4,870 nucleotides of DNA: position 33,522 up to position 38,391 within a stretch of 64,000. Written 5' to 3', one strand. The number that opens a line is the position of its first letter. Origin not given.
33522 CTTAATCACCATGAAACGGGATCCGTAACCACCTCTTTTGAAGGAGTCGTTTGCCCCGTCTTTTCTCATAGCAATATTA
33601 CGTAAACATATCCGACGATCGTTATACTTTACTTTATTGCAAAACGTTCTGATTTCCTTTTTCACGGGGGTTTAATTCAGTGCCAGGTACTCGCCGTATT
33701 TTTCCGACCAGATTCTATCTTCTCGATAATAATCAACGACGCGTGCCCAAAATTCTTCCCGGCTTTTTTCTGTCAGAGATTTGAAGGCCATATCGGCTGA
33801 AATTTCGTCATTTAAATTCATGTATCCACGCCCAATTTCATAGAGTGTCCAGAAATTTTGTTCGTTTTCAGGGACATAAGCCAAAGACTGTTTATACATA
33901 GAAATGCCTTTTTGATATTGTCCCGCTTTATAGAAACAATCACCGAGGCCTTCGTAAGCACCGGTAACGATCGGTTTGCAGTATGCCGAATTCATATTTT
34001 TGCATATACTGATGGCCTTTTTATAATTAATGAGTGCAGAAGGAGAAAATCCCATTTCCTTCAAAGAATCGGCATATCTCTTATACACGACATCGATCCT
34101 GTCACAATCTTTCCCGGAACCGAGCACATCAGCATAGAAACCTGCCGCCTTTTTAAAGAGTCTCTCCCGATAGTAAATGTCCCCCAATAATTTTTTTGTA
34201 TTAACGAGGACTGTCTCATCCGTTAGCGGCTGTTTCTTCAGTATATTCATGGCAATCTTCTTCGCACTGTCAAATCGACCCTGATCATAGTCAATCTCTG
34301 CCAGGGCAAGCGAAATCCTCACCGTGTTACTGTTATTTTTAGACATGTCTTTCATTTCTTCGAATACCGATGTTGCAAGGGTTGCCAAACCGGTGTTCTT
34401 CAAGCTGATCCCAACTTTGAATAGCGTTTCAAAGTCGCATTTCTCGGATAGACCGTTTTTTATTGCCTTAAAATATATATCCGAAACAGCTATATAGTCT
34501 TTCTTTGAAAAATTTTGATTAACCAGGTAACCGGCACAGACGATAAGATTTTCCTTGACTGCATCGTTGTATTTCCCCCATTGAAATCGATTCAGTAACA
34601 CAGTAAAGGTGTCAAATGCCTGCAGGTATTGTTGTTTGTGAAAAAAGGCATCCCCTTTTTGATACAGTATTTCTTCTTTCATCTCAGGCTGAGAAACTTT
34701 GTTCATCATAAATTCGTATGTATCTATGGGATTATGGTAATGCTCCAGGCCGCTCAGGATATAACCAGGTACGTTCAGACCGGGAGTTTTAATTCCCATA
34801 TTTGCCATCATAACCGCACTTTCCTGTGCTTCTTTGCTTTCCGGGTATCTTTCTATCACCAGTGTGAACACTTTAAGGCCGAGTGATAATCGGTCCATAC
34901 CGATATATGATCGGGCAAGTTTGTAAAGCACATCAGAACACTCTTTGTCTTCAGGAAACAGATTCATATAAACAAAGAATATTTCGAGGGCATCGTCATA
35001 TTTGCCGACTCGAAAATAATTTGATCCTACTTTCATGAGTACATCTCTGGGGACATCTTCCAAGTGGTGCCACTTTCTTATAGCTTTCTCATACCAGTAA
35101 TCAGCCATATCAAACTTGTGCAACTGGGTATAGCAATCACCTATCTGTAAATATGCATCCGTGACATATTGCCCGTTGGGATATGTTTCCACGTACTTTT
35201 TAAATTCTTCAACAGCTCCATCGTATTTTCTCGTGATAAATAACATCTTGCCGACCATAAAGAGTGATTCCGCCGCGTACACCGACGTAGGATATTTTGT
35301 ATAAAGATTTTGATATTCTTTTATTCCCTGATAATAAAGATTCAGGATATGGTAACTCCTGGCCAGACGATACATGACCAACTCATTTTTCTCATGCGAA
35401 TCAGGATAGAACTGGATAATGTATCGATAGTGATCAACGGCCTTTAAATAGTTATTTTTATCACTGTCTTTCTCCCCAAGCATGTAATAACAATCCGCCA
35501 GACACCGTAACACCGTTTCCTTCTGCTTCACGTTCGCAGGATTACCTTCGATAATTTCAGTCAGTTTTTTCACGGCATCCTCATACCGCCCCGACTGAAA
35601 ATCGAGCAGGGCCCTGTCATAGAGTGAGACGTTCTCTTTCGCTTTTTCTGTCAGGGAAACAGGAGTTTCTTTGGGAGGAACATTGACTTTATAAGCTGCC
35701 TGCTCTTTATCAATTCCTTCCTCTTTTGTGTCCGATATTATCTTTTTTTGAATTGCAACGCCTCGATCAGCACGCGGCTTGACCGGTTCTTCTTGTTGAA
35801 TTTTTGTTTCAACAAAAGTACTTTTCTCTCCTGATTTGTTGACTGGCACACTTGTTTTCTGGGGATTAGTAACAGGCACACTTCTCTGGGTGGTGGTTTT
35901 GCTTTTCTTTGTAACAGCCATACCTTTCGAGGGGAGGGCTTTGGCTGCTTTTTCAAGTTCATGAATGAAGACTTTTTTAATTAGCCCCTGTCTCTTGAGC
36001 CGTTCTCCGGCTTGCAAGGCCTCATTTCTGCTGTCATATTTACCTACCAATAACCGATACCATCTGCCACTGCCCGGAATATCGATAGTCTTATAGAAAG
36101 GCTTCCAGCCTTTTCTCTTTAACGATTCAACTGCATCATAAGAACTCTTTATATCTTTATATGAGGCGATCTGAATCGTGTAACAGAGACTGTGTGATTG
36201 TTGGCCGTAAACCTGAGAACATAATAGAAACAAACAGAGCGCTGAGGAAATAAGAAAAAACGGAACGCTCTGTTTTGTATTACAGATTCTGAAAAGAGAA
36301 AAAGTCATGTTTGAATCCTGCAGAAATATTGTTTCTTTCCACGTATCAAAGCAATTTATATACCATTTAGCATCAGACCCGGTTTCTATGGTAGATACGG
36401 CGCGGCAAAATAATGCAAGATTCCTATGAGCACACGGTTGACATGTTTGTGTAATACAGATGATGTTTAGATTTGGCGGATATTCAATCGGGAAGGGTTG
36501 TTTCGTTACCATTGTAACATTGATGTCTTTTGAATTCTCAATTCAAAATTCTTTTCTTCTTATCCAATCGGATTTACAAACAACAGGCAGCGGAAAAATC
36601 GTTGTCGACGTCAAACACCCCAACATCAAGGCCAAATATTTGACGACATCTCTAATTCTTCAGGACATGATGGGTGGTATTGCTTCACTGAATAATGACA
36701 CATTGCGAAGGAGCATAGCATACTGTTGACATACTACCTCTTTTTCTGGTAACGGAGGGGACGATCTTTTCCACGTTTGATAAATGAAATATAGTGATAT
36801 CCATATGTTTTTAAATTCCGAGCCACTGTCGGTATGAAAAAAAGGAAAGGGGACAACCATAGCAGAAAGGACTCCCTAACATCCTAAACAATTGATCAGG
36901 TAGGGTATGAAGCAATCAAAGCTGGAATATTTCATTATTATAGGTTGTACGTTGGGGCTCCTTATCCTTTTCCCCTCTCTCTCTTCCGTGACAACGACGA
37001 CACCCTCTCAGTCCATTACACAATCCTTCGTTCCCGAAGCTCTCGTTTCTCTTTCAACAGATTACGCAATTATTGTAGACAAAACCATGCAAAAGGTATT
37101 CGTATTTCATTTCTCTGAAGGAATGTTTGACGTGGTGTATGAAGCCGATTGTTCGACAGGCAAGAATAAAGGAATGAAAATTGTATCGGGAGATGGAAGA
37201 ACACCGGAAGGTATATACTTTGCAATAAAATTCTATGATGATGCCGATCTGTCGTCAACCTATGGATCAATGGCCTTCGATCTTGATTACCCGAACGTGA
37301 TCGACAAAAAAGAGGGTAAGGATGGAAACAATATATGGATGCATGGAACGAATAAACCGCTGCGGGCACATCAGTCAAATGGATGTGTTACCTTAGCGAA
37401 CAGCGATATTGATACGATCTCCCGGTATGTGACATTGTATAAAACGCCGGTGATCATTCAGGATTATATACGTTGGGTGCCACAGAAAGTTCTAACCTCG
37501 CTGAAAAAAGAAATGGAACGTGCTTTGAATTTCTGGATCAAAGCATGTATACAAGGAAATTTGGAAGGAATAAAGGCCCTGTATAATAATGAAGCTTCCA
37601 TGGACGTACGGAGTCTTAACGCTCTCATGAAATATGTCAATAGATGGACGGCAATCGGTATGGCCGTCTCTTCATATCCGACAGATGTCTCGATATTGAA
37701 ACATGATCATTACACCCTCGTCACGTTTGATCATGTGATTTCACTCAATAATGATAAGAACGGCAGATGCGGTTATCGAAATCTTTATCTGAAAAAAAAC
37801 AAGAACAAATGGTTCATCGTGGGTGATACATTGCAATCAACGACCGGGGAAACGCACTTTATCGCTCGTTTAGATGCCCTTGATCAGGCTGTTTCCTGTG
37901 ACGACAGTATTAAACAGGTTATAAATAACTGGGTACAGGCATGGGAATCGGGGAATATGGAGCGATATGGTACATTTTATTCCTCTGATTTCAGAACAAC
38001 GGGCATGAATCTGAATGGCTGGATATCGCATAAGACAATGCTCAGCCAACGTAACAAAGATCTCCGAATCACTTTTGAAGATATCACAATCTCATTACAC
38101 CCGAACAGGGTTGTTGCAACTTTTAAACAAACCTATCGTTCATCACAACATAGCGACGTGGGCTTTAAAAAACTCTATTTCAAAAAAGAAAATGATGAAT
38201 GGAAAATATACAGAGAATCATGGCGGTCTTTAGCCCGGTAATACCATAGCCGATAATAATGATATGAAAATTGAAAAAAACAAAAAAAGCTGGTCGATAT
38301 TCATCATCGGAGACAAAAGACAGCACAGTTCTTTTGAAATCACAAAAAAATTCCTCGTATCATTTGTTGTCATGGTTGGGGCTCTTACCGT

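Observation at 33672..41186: Candidate cell-shape / peptidoglycan-trimming system next to the flagellar regulators: SPOR-TPR protein plus Csd6-like, unknown membrane protein, Csd4-like M14 peptidase and bactofilin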

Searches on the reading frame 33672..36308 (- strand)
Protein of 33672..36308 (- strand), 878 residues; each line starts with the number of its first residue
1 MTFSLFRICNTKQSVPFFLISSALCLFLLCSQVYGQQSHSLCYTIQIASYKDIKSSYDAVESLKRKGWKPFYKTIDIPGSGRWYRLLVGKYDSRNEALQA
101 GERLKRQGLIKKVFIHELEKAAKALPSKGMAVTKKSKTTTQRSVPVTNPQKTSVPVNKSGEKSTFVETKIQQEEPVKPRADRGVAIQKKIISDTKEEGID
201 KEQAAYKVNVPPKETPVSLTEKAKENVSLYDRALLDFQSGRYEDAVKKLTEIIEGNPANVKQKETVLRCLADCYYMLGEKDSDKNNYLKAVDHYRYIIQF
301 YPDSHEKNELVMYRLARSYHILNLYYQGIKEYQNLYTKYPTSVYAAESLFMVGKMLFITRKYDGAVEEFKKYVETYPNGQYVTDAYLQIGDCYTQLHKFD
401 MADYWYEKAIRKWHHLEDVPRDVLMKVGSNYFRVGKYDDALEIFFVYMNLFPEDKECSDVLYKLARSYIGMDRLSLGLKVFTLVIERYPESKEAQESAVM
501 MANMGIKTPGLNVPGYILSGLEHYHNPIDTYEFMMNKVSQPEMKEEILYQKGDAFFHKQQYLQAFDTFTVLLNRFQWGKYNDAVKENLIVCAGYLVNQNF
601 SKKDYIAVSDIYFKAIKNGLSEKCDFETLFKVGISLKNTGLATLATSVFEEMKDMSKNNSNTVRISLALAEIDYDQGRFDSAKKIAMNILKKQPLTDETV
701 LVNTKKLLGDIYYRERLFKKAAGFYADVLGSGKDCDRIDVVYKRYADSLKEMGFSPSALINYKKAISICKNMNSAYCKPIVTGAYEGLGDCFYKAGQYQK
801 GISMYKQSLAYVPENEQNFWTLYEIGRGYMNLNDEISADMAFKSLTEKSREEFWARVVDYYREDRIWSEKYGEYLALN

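Call 3: search_protein_families(library=pfam, proteins=[window:33672-36308:-], max_evalue=0.01)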
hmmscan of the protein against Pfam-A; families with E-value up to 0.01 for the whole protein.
window:33672-36308:- (878 aa): 21 families
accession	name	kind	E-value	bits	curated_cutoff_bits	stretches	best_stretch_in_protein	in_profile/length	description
PF07719.23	TPR_2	-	1.2e-27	94.1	27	1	784-815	3-34/34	Tetratricopeptide repeat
PF13174.12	TPR_6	-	4.4e-23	80.7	26.3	1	459-491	1-33/33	Tetratricopeptide repeat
PF13424.12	TPR_12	-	1.3e-21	77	30.1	2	384-444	4-68/77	Tetratricopeptide repeat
PF14559.12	TPR_19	-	6.4e-16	58.9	25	0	657-694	19-56/68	Tetratricopeptide repeat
PF13428.12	TPR_14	-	3.9e-14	52.2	23.5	0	664-698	2-36/44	Tetratricopeptide repeat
PF13432.12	TPR_16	-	1.9e-13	51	32.7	0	230-278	1-45/65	Tetratricopeptide repeat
PF00515.34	TPR_1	-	4.8e-12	45.6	27.8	1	384-411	2-29/34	Tetratricopeptide repeat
PF05036.18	SPOR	-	1.1e-10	42.1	21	1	43-108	5-69/76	SPOR domain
PF13525.12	YfiO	-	4.5e-10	40.1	25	0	275-401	9-145/203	Outer membrane lipoprotein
PF12895.13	ANAPC3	-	2.8e-08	34.3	27.2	0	343-402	20-75/82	Anaphase-promoting complex, cyclosome, subunit 3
PF13181.12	TPR_8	-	4.3e-08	33.1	25.7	0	384-411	2-29/34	Tetratricopeptide repeat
PF13512.12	TPR_18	-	8.4e-08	32.9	21.9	1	539-591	4-56/145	Tetratricopeptide repeat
PF25058.1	ARM_TT21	-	1.4e-07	32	27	0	636-716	67-142/155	Tetratricopeptide repeat protein 21 ARM repeat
PF13176.12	TPR_7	-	2e-06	27.8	27.9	0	784-810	1-29/36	Tetratricopeptide repeat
PF25063.1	ARM_TT21_C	-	4.9e-06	27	35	0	649-750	81-176/209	Tetratricopeptide repeat protein 21 C-terminal ARM domain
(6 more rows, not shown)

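Call 4: search_protein_families(library=ncbifam, proteins=[window:33672-36308:-], max_evalue=0.01)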
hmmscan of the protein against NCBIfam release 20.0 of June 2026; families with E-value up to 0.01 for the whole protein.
window:33672-36308:- (878 aa): 16 families
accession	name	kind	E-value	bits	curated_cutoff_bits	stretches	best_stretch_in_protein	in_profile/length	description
TIGR02795.1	tol_pal_ybgF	equivalog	1.8e-38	131.8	90.1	3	355-428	11-83/119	tol-pal system protein YbgF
TIGR03302.1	OM_YfiO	subfamily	2.7e-30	105.6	81.4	3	308-396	32-120/239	outer membrane protein assembly factor BamD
NF052312.1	T9SS_PorW_SprE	equivalog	3.8e-17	62.2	250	2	240-412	74-245/716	type IX secretion system periplasmic lipoprotein PorW/SprE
NF040959.1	MamA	equivalog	9.2e-14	51.4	200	1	270-409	36-165/204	magnetosome protein MamA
TIGR02917.1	PEP_TPR_lipo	equivalog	3.3e-11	41.8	312.2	0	359-499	512-642/899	XrtA/PEP-CTERM system TPR-repeat protein PrsT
TIGR02552.1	LcrH_SycD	equivalog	3.9e-10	39.6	104.8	0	785-852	55-119/136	SycD/LcrH family type III secretion system chaperone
NF047507.1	TPR_BatC_Lepto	exception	5.4e-09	35.8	175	0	230-292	62-124/214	TPR repeat-containing protein BatC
NF008068.0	PRK10803.1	equivalog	1.6e-08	34.8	383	1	360-428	157-224/263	cell division protein CpoB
TIGR02521.1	type_IV_pilW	equivalog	1.5e-07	31.2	154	0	656-828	24-181/234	type IV pilus biogenesis/stability protein PilW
NF008757.0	PRK11788.1-5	equivalog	1.9e-06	27.3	363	0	650-730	56-135/388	lipopolysaccharide assembly protein LapB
NF053852.1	vesicle_Bd0635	exception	3.2e-05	23.6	250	1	344-417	136-209/223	CpoB-like predatory vesicle lipoprotein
NF008753.0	PRK11788.1-1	equivalog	3.9e-05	22.9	395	0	650-727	56-132/389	lipopolysaccharide assembly protein LapB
NF052415.1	T3SS_chap_SctY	equivalog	0.00023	21.7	70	0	419-461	4-46/106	type III secretion apparatus assembly chaperone SctY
NF053520.1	HK_Porph_FimS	equivalog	0.0018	16.7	600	0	272-439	45-222/618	sensor histidine kinase FimS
TIGR00540.1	TPR_hemY_coli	hypoth_equivalog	0.0048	15.7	142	0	247-409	244-385/385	heme biosynthesis-associated TPR protein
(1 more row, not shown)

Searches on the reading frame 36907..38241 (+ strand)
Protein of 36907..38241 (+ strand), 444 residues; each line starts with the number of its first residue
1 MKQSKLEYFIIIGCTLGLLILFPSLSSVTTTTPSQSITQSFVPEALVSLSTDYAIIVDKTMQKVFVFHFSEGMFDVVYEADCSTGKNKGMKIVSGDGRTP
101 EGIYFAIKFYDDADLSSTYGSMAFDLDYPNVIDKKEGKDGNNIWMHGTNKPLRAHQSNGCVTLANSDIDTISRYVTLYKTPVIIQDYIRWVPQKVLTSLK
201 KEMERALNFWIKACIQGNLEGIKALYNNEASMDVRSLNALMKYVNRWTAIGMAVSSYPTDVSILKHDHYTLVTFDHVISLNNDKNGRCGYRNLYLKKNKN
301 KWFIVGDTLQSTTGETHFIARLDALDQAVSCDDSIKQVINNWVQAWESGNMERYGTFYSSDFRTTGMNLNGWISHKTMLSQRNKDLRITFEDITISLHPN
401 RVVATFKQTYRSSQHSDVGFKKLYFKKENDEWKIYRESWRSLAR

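Call 3: search_protein_families(library=pfam, proteins=[window:36907-38241:+], max_evalue=0.01)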
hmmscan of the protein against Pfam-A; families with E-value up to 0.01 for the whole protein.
window:36907-38241:+ (444 aa): 4 families
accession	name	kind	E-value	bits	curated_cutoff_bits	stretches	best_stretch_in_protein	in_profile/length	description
PF24125.1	Cds6_C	-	1.1e-21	77.7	27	1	335-437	2-110/111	Cds6 C-terminal NTF2-like domain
PF03734.19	YkuD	-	9.3e-18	65.6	23.4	1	52-184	1-146/146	L,D-transpeptidase catalytic domain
PF14534.12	DUF4440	-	1.2e-07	32.5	25.2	1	335-434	1-107/107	Domain of unknown function (DUF4440)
PF13474.12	SnoaL_3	-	7e-06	26.8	22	0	335-434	1-111/121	SnoaL-like domain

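Call 4: search_protein_families(library=ncbifam, proteins=[window:36907-38241:+], max_evalue=0.01)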
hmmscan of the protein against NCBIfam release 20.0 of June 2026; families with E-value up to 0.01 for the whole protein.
window:36907-38241:+ (444 aa): 1 family
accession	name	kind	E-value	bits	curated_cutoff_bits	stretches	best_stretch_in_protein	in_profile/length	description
NF040599.1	LdtF_DpaA_YafK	equivalog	8.7e-08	31.6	365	1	15-176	7-158/242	peptidoglycan meso-diaminopimelic acid protein amidase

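Call 5: search_solved_structures(query=window:36907-38241:+, max_evalue=0.01, show_alignments=2)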
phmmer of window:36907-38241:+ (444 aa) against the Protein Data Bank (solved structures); distinct sequences matched with E-value up to 0.01: 5.
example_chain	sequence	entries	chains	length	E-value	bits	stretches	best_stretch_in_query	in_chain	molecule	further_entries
7o21_A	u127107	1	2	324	2e-45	158.5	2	24-210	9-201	Uncharacterized conserved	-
4xzz_A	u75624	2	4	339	9.9e-19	70.5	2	53-171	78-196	Conserved hypothetical secreted protein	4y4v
6xj7_A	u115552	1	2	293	2.1e-17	66.1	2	55-184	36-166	Pgp2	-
6xj6_A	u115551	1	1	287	2.4e-17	65.9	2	55-182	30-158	Pgp2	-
8ikr_A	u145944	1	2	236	0.0017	20.3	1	82-176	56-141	YkuD domain-containing protein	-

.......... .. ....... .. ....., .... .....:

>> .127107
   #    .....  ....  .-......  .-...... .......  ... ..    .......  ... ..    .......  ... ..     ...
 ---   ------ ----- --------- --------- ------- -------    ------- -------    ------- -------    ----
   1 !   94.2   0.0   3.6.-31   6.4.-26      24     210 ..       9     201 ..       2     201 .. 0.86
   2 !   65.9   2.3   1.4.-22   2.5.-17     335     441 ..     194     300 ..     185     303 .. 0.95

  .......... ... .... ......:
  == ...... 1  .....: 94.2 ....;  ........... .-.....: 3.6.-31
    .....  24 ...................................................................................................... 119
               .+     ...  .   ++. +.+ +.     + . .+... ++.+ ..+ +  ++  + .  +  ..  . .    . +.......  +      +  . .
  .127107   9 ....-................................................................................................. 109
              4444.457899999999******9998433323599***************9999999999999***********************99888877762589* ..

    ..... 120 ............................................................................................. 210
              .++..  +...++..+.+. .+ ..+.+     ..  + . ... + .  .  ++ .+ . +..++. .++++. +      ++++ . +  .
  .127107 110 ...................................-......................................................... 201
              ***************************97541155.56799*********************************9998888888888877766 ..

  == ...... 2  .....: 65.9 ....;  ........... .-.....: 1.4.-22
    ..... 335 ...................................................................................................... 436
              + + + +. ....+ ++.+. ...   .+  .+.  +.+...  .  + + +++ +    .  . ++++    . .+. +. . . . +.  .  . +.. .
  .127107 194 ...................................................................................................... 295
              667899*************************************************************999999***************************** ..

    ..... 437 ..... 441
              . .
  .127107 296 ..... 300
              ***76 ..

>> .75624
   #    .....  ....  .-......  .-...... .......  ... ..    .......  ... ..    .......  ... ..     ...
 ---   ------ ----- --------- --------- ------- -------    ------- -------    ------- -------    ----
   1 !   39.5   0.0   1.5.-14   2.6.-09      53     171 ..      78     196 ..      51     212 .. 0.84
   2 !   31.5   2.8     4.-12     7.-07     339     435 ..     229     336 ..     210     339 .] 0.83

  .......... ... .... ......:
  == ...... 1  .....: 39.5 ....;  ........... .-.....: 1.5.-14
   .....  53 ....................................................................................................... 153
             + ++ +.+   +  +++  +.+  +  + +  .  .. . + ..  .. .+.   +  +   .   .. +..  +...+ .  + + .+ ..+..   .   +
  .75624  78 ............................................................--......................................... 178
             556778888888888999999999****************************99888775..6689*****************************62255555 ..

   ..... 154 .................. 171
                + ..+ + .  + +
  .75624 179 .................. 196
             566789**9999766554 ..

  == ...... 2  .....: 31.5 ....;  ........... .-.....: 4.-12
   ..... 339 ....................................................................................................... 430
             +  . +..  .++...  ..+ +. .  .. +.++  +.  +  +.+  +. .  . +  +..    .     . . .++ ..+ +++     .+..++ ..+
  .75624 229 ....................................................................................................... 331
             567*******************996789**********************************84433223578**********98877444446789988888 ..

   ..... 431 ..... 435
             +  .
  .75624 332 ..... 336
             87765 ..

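Call 72: list_cluster_members(proteins=[window:36907-38241:+, window:38264-38995:+, P0013, window:33672-36308:-])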
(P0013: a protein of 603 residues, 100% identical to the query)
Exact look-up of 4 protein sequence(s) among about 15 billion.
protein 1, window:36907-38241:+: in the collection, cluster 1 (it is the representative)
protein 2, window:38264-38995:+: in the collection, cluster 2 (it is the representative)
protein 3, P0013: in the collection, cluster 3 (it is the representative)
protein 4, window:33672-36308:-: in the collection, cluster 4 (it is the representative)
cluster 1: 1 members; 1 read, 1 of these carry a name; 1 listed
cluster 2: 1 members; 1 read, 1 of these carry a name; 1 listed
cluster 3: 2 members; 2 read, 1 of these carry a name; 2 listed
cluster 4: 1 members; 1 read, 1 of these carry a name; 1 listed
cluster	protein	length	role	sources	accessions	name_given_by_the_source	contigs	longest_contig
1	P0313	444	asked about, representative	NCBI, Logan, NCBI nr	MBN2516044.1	MAG: L,D-transpeptidase family protein [Deltaproteobacteria bacterium] | L,D-transpeptidase family protein [Deltaproteobacteria bacterium]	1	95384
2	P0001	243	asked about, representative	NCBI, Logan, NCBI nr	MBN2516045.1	MAG: hypothetical protein JXC33_08430 [Deltaproteobacteria bacterium] | hypothetical protein [Deltaproteobacteria bacterium]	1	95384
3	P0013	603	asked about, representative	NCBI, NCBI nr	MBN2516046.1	MAG: succinylglutamate desuccinylase/aspartoacylase family protein [Deltaproteobacteria ... | succinylglutamate desuccinylase/aspartoacylase family protein [Deltaproteobacteria ...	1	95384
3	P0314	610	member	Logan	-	-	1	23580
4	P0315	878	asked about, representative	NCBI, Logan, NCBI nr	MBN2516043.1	MAG: tetratricopeptide repeat protein [Deltaproteobacteria bacterium] | tetratricopeptide repeat protein [Deltaproteobacteria bacterium]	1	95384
